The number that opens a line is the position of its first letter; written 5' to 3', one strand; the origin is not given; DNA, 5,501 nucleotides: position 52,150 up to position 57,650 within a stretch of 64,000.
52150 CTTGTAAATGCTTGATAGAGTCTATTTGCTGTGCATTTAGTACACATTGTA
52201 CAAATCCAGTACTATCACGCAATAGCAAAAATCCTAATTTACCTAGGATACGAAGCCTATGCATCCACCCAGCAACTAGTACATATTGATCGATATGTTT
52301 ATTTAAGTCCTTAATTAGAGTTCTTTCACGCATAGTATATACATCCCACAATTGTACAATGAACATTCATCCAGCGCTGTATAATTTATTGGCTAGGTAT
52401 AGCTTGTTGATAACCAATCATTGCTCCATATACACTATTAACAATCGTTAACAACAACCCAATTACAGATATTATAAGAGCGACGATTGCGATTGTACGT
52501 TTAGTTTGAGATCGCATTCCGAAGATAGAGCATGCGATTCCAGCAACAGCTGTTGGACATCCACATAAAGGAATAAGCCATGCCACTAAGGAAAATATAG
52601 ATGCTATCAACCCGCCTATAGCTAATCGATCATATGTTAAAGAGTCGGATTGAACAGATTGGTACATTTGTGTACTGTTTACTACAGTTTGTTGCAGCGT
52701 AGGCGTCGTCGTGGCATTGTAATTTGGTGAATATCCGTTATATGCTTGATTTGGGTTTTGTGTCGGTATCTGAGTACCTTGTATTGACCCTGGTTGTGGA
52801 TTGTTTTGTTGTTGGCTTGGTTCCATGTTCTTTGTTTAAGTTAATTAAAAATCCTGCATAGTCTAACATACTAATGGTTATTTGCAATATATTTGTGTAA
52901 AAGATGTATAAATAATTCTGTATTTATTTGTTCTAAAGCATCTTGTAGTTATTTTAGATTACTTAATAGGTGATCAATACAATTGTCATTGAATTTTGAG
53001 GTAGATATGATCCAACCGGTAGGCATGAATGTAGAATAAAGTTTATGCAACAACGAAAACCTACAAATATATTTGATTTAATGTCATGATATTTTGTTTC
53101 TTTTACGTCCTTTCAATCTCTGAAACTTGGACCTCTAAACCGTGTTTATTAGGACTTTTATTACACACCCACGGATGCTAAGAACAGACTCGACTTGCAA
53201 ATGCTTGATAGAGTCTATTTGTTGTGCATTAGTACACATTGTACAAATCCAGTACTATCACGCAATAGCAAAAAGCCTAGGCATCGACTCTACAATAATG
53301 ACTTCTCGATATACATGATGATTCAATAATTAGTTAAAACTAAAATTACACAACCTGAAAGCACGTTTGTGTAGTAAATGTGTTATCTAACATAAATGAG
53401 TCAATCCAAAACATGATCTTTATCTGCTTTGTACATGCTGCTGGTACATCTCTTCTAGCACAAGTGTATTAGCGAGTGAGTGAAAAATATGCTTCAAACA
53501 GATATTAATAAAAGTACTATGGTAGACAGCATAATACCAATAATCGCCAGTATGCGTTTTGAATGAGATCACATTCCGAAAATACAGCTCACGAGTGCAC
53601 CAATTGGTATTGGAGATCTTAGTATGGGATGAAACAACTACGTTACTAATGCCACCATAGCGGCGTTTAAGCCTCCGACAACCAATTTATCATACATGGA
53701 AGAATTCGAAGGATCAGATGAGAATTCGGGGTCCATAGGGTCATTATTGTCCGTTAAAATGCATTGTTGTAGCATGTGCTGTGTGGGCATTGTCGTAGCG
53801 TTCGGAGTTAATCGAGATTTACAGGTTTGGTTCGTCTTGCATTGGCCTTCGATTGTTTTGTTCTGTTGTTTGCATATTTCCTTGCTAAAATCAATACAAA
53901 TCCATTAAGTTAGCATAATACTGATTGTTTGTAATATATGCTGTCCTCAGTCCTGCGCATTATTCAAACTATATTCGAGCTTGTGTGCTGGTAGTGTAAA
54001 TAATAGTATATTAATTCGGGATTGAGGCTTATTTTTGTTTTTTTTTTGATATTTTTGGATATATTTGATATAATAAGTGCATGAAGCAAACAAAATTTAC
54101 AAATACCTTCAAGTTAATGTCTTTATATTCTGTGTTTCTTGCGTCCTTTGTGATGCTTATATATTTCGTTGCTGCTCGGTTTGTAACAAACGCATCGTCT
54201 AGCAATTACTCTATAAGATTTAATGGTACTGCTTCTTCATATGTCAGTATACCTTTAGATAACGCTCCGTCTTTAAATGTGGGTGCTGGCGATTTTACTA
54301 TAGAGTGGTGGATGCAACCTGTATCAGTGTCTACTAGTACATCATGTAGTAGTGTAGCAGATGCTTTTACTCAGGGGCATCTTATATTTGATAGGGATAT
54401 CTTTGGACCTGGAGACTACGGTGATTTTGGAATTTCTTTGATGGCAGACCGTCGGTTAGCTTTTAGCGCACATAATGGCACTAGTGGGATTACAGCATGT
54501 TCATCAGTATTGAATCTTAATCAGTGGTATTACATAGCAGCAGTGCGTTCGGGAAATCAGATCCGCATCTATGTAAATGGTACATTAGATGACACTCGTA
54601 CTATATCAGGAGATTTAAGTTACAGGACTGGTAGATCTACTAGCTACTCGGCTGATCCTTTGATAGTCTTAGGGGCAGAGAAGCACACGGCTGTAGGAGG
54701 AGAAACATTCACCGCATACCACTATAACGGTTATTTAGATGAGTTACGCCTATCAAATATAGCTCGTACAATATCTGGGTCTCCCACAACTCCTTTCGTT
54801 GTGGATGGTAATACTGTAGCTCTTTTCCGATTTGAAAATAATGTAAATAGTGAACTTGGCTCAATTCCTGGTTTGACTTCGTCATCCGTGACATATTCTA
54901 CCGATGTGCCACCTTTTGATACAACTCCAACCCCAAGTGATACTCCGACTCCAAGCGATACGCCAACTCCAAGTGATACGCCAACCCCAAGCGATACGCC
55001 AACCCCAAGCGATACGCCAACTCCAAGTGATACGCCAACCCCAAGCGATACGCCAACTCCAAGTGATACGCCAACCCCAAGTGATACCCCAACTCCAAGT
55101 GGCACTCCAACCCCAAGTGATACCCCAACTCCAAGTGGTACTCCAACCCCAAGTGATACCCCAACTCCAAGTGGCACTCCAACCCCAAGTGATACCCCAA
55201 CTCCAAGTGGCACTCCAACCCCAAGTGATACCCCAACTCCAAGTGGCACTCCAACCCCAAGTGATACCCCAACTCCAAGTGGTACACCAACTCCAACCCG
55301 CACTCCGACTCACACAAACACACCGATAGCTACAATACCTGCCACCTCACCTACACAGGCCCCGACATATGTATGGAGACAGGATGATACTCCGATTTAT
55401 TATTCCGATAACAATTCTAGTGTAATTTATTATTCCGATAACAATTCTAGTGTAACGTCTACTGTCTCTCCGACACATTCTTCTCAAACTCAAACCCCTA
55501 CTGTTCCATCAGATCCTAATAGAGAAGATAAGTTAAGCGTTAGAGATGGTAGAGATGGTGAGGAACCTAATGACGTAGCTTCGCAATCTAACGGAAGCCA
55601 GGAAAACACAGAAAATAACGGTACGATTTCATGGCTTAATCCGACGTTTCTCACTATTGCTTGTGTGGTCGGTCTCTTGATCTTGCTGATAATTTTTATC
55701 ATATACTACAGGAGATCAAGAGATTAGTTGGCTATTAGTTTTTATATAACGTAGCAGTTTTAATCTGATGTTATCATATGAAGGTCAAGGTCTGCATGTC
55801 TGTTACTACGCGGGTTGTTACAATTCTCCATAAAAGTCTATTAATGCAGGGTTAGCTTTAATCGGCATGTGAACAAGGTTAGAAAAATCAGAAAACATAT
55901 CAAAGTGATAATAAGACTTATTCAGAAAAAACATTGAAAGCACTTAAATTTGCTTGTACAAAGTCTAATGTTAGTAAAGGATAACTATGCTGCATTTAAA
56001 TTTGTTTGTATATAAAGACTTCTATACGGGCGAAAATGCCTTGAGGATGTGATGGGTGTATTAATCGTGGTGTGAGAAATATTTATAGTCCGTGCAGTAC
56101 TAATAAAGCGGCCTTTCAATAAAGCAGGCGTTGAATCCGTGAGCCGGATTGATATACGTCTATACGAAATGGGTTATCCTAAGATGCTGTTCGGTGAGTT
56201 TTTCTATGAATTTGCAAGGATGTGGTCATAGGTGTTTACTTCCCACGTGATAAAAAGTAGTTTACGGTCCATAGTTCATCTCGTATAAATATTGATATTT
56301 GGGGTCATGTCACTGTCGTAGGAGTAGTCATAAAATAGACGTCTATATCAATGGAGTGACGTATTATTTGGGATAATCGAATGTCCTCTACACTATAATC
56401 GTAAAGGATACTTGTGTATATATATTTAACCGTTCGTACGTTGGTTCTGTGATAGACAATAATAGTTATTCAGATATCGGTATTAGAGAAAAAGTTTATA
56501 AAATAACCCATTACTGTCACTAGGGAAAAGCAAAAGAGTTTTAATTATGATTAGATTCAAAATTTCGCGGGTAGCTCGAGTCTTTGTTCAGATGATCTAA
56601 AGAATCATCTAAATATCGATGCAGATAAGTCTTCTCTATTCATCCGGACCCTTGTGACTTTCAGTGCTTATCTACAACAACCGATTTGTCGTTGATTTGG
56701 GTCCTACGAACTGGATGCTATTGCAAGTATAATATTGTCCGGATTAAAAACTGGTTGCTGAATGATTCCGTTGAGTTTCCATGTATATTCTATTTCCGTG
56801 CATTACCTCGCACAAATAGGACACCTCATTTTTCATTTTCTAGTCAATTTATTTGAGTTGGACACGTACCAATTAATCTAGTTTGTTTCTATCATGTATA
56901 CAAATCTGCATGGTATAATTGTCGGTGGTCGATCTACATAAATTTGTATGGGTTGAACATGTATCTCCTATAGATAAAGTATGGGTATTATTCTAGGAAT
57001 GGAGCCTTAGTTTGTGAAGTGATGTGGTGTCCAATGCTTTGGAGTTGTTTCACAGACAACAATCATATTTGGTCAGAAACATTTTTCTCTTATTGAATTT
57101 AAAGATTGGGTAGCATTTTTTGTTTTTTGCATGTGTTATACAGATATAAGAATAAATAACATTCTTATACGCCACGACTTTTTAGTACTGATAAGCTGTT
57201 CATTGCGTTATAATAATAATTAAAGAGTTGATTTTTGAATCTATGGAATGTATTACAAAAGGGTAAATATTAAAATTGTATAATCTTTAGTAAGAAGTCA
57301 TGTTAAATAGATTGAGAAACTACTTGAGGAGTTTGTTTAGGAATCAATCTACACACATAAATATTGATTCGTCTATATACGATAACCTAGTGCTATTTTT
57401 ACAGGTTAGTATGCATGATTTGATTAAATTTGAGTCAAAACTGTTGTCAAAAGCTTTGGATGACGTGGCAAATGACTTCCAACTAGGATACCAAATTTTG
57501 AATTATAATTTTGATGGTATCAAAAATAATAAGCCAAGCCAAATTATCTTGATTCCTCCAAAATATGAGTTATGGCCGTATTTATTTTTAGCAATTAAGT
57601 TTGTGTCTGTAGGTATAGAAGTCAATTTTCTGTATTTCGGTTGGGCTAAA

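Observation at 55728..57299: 1.57-kb stretch with no ORF of 60 aa or more in any frame, in an otherwise dense genome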

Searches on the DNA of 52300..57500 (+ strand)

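Call 5: search_rna_families(source=window, start=52300, end=57500, threshold=evalue, max_evalue=1)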
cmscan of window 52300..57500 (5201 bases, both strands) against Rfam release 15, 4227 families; matches with E-value up to 1: 0.
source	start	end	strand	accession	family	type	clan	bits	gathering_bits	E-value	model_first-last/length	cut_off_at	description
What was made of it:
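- On Any Rfam 15 RNA family (structured ncRNA, riboswitch, ribozyme, intron, RNase P, tmRNA, SRP, 6S): There are 0 matches in 52300-57500 at E<=1 (call 5).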

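Call 34: search_dna_similar(query=window:55728-57299:+, collection=phages, mode=distant)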
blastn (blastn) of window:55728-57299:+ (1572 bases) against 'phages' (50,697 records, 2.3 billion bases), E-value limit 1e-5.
No match.

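Call 35: search_dna_similar(query=window:55728-57299:+, collection=plasmids, mode=distant)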
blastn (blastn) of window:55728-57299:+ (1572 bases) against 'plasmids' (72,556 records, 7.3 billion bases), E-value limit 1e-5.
No match.

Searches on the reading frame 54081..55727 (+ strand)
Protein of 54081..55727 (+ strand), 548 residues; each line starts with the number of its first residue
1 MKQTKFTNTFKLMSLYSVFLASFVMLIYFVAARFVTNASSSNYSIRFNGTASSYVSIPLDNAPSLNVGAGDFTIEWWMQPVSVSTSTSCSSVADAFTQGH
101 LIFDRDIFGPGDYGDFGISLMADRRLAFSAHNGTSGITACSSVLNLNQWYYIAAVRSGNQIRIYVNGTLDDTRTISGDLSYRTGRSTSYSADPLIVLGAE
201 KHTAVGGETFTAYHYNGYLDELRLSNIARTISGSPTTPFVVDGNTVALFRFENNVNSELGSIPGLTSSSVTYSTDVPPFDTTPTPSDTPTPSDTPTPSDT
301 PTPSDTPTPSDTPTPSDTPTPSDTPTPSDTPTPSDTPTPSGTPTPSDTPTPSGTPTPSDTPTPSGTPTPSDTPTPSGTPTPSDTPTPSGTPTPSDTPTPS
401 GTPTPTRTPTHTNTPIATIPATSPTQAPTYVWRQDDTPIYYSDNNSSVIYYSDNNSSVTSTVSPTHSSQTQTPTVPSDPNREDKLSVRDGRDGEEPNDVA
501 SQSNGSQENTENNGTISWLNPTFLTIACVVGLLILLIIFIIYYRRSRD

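Call 9: search_protein_families(library=pfam, proteins=[window:54081-55727:+])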
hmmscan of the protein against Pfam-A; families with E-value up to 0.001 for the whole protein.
window:54081-55727:+ (548 aa): 1 family
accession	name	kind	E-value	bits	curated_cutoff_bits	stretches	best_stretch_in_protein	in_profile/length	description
PF13385.13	Laminin_G_3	-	2e-17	64.2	27.6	1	52-230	4-146/151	Concanavalin A-like lectin/glucanases superfamily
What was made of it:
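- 54081..55727 (+): Upstream flank: LamG (Laminin_G_3) surface-protein gene, 548 aa, with an 18/36-nt tandem-repeat linker. Pfam PF13385, E 2e-17 (call 9).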

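Call 63: find_homologous_proteins(query=window:54081-55727:+, max_evalue=1e-20)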
Query window:54081-55727:+ (548 aa): 47 proteins with E <= 1e-20 among 8000 candidates.
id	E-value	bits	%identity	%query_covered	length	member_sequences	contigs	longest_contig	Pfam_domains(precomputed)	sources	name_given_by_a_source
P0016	2.7e-259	880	87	51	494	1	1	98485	PF13385.14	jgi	jgi:hypothetical protein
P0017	3.8e-186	638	78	49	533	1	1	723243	PF13385.14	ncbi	-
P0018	3.8e-106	374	47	53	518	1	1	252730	PF13385.14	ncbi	-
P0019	1.2e-104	369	50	64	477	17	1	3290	PF13385.14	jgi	-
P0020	1.4e-103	366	58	49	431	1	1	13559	PF13385.14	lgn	-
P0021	3.3e-68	249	44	67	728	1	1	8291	PF13715.13,PF08486.16,PF13385.14,PF13620.13,PF02210.32,PF00054.31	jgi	jgi:hypothetical protein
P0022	1.6e-65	240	38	57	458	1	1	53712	PF13385.14,PF02210.32,PF00054.31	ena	-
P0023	1.3e-62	230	37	54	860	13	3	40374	PF08486.16,PF13385.14,PF13620.13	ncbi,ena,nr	ncbi:MAG: carboxypeptidase regulatory-like domain-containing protein [Chloroflexi bacterium]|nr:carb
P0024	2.2e-57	213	34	52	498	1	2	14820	PF13385.14,PF16656.12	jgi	jgi:hypothetical protein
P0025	2.5e-56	210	37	71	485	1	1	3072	PF13385.14,PF02210.32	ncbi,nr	ncbi:MAG: LamG domain-containing protein [Caldilinea sp.]|nr:LamG domain-containing protein [Caldili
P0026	9.1e-55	205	38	52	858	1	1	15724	PF08486.16,PF00404.25,PF13385.14,PF00054.31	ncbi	-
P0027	1.4e-53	201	40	60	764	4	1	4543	PF08486.16,PF00404.25,PF13385.14,PF13620.13,PF02210.32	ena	-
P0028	1.1e-52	198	-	-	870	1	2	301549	PF08486.16,PF00404.25,PF13385.14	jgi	jgi:hypothetical protein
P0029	1.8e-50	190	36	50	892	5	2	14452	PF07953.21,PF13385.14,PF02210.32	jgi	jgi:hypothetical protein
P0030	1.9e-50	190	67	4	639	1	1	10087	PF13385.14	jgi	jgi:hypothetical protein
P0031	1.5e-49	187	34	53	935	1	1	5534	PF07953.21,PF13385.14,PF02210.32,PF00054.31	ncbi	-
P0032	1.7e-47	180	43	45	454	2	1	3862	PF13385.14,PF02210.32,PF00054.31,PF16656.12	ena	-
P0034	2.2e-46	177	48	39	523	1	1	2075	PF13385.14,PF00054.31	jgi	jgi:hypothetical protein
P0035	6.8e-46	175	38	45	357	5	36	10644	PF13385.14,PF02210.32,PF00054.31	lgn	-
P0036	7.7e-46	175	37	55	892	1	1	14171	PF01551.30,PF00404.25,PF13385.14,PF02210.32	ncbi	-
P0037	5.6e-45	172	35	61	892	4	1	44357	PF13385.14,PF02210.32,PF03537.20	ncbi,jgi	jgi:hypothetical protein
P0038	6.2e-44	169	57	12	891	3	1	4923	PF01551.30,PF00404.25,PF13385.14,PF02210.32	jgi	-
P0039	7.7e-44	168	45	39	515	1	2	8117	PF07953.21,PF13385.14,PF00395.26,PF02210.32,PF00054.31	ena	-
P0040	1.1e-42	165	36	57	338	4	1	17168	PF13385.14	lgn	-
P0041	1.1e-42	165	42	45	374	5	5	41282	PF13385.14,PF02210.32,PF00054.31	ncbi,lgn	-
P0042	5.8e-42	162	43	42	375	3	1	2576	PF13385.14,PF02210.32,PF00054.31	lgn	-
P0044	8.6e-40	155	42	44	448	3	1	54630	PF13385.14,PF02210.32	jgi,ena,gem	-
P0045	2.1e-39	154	42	42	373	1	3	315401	PF07953.21,PF13385.14,PF18962.8,PF02210.32,PF00054.31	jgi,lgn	jgi:hypothetical protein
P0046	7.5e-39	152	42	43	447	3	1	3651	PF13385.14,PF18962.8,PF18998.7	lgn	-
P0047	1.9e-38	151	40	44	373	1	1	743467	PF07953.21,PF13385.14,PF00054.31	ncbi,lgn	-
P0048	3.5e-38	150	43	39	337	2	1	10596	PF13385.14,PF02210.32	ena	-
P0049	1.0e-37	148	39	43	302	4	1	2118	PF13385.14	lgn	-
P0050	3.9e-36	143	41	43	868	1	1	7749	PF13385.14,PF18962.8,PF18998.7,PF02210.32,PF04371.21,PF00054.31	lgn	-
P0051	6.0e-36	142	37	45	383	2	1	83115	PF13385.14,PF02210.32,PF00054.31,PF16656.12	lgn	-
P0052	9.3e-36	142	29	5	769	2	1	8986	PF13715.13,PF08486.16,PF00404.25,PF13385.14,PF13620.13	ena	-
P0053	3.9e-34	136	37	40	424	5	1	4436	PF13385.14,PF13860.13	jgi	-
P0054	1.6e-31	128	34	74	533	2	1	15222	PF13385.14,PF02210.32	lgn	-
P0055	4.9e-30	123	34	55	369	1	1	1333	PF13385.14,PF02210.32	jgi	jgi:hypothetical protein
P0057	6.3e-27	113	31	75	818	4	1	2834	PF13385.14,PF02210.32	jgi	jgi:hypothetical protein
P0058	2.2e-26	111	35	54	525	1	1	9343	PF13385.14,PF02210.32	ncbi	ncbi:MAG: LamG-like jellyroll fold domain-containing protein [Anaerolineales bacterium]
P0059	5.8e-25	106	28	38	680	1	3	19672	PF07953.21,PF13385.14,PF02210.32,PF00054.31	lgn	-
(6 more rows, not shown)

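Call 64: find_encoding_contigs(protein=P0016, flank=10000, max_places=5)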
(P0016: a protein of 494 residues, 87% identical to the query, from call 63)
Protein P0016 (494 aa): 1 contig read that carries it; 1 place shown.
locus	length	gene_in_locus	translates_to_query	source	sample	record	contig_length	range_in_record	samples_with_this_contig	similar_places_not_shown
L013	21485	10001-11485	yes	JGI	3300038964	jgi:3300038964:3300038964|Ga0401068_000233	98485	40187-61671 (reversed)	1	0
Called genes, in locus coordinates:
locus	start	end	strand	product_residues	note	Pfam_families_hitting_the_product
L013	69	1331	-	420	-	PF12704:MacB_PCD, PF02687:FtsX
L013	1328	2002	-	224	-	PF00005:ABC_tran, PF13304:AAA_21 (faint)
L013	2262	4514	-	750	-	PF00932:LTD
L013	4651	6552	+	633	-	PF05496:RuvB_N (weak), PF00004:AAA, PF07728:AAA_5 (weak), PF17862:AAA_lid_3, PF01434:Peptidase_M41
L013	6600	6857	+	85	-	-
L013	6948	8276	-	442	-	PF01336:tRNA_anti-codon, PF00152:tRNA-synt_2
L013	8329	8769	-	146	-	-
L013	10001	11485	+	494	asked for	PF13385:Laminin_G_3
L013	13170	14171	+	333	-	PF00171:Aldedh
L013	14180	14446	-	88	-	-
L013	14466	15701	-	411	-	-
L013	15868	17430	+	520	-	PF03816:LytR_cpsA_psr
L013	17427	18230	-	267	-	PF20772:TACO1_YebC_N, PF01709:Transcrip_reg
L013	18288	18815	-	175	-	PF00293:NUDIX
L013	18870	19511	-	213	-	PF00730:HhH-GPD, PF00633:HHH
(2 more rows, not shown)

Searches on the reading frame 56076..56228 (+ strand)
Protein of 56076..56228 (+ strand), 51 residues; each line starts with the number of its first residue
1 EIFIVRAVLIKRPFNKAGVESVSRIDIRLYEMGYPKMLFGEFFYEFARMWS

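Call 88: search_protein_representatives(protein=window:56076-56228:+)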
Query: 51 residues. Proteins with E-value up to 0.001 (for the whole library): 2; up to 1e-10: 0; up to 1e-30: 0. The best 2 are listed.
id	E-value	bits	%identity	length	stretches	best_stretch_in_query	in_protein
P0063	2.4e-05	40.2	31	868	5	28-50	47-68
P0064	3.1e-04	36.7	38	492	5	4-23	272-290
